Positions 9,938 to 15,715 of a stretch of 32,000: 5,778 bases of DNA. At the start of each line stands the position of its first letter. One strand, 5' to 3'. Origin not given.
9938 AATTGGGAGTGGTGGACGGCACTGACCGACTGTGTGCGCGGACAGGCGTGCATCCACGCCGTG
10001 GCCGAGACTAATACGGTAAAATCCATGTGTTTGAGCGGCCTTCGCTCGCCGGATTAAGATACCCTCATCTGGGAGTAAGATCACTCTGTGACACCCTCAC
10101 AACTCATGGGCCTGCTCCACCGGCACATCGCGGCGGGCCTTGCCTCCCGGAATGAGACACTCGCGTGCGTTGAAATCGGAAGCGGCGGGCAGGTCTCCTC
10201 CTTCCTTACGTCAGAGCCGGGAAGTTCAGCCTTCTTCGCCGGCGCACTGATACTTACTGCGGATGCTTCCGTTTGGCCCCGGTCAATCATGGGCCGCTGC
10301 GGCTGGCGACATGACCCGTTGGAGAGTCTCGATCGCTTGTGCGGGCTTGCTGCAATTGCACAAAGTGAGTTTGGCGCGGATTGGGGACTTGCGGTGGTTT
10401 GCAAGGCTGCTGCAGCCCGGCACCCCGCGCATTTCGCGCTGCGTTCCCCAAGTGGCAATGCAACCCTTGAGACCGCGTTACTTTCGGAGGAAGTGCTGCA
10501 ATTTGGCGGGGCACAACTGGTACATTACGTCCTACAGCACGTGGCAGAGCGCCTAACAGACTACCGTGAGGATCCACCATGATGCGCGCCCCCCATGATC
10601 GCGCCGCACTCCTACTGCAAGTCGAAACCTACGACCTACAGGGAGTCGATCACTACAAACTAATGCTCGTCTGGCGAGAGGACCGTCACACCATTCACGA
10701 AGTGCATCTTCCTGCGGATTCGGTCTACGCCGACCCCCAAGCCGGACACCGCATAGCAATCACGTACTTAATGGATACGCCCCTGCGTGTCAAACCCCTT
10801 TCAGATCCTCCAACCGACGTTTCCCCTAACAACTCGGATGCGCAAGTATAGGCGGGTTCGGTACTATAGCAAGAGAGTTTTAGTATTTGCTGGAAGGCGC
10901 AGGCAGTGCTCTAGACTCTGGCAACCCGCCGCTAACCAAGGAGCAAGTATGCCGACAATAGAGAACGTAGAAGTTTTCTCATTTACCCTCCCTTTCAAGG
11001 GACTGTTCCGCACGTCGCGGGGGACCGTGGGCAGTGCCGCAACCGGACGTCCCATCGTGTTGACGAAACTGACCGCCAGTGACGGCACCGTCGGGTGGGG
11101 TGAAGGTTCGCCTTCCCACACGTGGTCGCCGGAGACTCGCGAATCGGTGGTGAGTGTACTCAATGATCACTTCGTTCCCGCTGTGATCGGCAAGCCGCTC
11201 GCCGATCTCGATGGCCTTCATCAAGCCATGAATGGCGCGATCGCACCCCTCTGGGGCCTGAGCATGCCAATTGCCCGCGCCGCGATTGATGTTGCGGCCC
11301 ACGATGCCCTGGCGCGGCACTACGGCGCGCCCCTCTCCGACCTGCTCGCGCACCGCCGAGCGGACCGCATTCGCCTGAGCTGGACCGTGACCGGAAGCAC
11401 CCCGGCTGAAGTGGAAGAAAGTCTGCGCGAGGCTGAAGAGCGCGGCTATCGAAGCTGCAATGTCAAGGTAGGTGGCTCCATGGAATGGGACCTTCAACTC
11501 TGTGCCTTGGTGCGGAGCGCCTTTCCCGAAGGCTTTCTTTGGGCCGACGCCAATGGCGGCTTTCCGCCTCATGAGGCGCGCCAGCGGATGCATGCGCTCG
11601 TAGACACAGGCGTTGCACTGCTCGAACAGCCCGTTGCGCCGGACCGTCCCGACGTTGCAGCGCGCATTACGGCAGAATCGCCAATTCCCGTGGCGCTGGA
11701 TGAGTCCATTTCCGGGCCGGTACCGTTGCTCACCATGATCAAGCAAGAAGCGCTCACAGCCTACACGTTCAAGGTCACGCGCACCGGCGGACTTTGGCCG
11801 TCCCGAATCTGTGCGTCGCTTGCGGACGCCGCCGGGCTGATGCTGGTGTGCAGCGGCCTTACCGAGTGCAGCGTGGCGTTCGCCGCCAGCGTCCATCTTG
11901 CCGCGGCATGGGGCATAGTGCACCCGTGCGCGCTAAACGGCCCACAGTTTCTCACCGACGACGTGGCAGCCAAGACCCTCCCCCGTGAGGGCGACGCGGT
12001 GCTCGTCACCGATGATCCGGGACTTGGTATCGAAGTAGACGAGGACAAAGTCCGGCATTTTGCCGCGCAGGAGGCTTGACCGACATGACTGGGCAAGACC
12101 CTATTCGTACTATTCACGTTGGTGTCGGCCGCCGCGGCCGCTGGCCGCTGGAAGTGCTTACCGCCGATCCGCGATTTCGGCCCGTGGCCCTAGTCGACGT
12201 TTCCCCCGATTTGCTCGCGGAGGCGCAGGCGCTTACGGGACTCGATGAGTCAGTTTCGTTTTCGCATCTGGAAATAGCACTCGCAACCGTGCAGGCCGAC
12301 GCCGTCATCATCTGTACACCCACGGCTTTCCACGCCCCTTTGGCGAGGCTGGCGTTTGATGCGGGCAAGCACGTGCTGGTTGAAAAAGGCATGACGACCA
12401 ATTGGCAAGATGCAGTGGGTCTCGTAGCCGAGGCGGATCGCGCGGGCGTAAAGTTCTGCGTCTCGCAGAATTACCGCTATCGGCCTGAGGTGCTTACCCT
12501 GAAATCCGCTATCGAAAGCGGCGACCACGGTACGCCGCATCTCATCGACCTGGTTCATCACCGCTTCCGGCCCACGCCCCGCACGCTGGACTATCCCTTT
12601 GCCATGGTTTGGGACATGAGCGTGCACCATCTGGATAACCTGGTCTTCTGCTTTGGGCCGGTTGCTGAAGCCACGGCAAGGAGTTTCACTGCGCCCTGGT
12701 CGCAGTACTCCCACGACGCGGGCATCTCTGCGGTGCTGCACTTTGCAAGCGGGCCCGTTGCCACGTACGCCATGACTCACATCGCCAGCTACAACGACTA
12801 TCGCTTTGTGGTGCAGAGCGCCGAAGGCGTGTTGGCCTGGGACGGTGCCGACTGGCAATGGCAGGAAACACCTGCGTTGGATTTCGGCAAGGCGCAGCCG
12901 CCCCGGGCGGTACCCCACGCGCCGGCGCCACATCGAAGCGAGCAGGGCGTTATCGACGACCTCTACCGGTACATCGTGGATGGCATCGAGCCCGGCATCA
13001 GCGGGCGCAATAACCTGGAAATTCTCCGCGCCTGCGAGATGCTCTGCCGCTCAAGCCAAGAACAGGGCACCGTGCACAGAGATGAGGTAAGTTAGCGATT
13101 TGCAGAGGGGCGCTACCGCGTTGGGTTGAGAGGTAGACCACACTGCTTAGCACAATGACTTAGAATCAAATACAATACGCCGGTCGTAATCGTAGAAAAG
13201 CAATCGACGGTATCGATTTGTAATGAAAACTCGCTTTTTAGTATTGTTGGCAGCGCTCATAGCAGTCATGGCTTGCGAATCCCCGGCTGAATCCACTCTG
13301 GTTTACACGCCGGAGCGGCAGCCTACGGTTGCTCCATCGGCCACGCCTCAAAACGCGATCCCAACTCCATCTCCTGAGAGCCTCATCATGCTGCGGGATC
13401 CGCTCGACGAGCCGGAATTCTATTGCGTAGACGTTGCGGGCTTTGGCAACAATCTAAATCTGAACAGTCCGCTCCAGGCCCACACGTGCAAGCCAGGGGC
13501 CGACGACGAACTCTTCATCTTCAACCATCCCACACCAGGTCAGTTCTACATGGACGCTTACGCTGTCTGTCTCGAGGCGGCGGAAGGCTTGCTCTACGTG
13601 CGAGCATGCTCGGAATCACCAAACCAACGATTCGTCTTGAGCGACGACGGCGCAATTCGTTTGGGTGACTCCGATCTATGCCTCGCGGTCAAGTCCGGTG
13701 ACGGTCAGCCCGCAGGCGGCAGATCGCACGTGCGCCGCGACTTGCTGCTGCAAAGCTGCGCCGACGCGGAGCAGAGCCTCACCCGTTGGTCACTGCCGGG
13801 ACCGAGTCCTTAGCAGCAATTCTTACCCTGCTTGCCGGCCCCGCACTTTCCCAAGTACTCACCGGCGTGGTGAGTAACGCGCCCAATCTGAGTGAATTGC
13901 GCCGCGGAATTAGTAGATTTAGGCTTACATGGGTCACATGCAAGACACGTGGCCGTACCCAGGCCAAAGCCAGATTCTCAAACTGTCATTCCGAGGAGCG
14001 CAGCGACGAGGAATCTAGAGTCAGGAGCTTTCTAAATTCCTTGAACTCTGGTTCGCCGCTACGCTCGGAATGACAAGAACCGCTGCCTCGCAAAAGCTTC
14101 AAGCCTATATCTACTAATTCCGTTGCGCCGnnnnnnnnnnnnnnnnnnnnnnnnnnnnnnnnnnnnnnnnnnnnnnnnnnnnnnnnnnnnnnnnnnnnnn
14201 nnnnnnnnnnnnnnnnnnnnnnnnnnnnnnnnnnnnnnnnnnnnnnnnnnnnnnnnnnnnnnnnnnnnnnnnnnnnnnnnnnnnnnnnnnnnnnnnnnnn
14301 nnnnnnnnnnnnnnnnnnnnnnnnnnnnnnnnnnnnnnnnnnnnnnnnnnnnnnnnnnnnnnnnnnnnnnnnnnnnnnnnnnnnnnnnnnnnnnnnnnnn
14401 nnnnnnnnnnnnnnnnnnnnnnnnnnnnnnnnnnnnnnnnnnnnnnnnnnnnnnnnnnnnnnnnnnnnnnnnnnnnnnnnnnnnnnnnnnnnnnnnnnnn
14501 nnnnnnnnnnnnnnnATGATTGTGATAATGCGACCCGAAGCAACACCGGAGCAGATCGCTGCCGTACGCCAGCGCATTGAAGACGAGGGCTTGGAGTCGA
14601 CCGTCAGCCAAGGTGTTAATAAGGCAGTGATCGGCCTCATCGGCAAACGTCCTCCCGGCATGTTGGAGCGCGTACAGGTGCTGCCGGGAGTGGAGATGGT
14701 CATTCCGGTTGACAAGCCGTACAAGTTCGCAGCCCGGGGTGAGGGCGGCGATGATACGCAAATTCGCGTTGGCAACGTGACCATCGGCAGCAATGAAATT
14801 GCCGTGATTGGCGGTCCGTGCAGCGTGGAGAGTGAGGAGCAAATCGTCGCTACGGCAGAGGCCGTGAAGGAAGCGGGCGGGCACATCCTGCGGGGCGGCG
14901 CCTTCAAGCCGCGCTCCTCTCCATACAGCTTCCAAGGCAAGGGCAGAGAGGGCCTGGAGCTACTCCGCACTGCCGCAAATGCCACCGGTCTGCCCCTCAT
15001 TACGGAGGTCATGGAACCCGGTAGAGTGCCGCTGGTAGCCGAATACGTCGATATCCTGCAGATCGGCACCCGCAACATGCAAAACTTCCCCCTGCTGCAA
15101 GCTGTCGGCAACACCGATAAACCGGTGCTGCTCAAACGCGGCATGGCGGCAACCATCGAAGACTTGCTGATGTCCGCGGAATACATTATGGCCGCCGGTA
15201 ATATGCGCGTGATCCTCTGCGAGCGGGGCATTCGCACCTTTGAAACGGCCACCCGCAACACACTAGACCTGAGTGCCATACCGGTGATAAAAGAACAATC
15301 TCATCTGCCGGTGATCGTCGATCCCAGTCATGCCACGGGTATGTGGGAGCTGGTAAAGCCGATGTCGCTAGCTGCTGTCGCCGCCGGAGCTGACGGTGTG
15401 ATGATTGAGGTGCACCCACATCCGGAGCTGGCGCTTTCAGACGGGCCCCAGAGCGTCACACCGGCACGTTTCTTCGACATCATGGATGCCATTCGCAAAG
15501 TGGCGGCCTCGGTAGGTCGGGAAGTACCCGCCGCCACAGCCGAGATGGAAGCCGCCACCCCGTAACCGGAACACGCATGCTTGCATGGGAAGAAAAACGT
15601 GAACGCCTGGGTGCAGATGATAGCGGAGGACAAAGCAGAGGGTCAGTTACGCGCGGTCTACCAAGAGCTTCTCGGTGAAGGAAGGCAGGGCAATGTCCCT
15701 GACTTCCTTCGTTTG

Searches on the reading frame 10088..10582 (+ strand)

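Call 8: search_protein_families(library=pfam, proteins=[window:10088-10582:+], max_evalue=0.001)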
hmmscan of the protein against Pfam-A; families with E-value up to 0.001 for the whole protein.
window:10088-10582:+ (164 aa): 1 family
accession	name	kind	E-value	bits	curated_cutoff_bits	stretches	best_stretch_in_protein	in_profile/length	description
PF02464.23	CinA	-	3.6e-08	33.6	23.5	1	11-56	5-50/155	Competence-damaged protein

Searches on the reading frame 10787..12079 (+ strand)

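Call 8: search_protein_families(library=pfam, proteins=[window:10787-12079:+], max_evalue=0.001)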
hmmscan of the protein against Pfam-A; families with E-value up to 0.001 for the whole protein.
window:10787-12079:+ (430 aa): 2 families
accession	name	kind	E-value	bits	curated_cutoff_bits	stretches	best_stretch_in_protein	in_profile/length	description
PF13378.12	MR_MLE_C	-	2.7e-43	148.7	29.4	1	209-421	2-219/219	Enolase C-terminal domain-like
PF02746.21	MR_MLE_N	-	1.4e-16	61.2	22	1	74-187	16-116/117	Mandelate racemase / muconate lactonizing enzyme, N-terminal domain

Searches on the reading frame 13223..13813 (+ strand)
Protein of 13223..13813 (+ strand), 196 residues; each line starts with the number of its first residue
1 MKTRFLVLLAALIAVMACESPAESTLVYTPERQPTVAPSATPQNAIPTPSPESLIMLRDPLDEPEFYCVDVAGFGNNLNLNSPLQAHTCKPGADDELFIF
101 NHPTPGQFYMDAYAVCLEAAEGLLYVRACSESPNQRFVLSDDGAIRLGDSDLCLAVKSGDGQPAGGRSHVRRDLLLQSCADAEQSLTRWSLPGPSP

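Call 8: search_protein_families(library=pfam, proteins=[window:13223-13813:+], max_evalue=0.001)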
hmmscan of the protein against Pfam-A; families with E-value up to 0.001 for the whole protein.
window:13223-13813:+ (196 aa): 1 family
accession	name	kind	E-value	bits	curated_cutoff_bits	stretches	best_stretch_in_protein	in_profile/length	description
PF00652.28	Ricin_B_lectin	-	4.6e-07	30.5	29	1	67-162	12-108/126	Ricin-type beta-trefoil lectin domain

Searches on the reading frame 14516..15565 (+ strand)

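Call 8: search_protein_families(library=pfam, proteins=[window:14516-15565:+], max_evalue=0.001)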
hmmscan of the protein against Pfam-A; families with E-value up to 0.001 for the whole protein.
window:14516-15565:+ (349 aa): 3 families
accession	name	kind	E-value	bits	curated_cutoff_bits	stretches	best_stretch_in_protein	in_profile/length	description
PF00793.26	DAHP_synth_1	-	4.4e-81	272.2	25.5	1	83-319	4-254/270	DAHP synthetase I family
PF18152.6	DAHP_snth_FXD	-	6.7e-19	67.9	27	1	1-67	1-67/67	DAHP synthase ferredoxin-like domain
PF03102.20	NeuB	-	8.9e-11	42.1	22.1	1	147-336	58-239/241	NeuB family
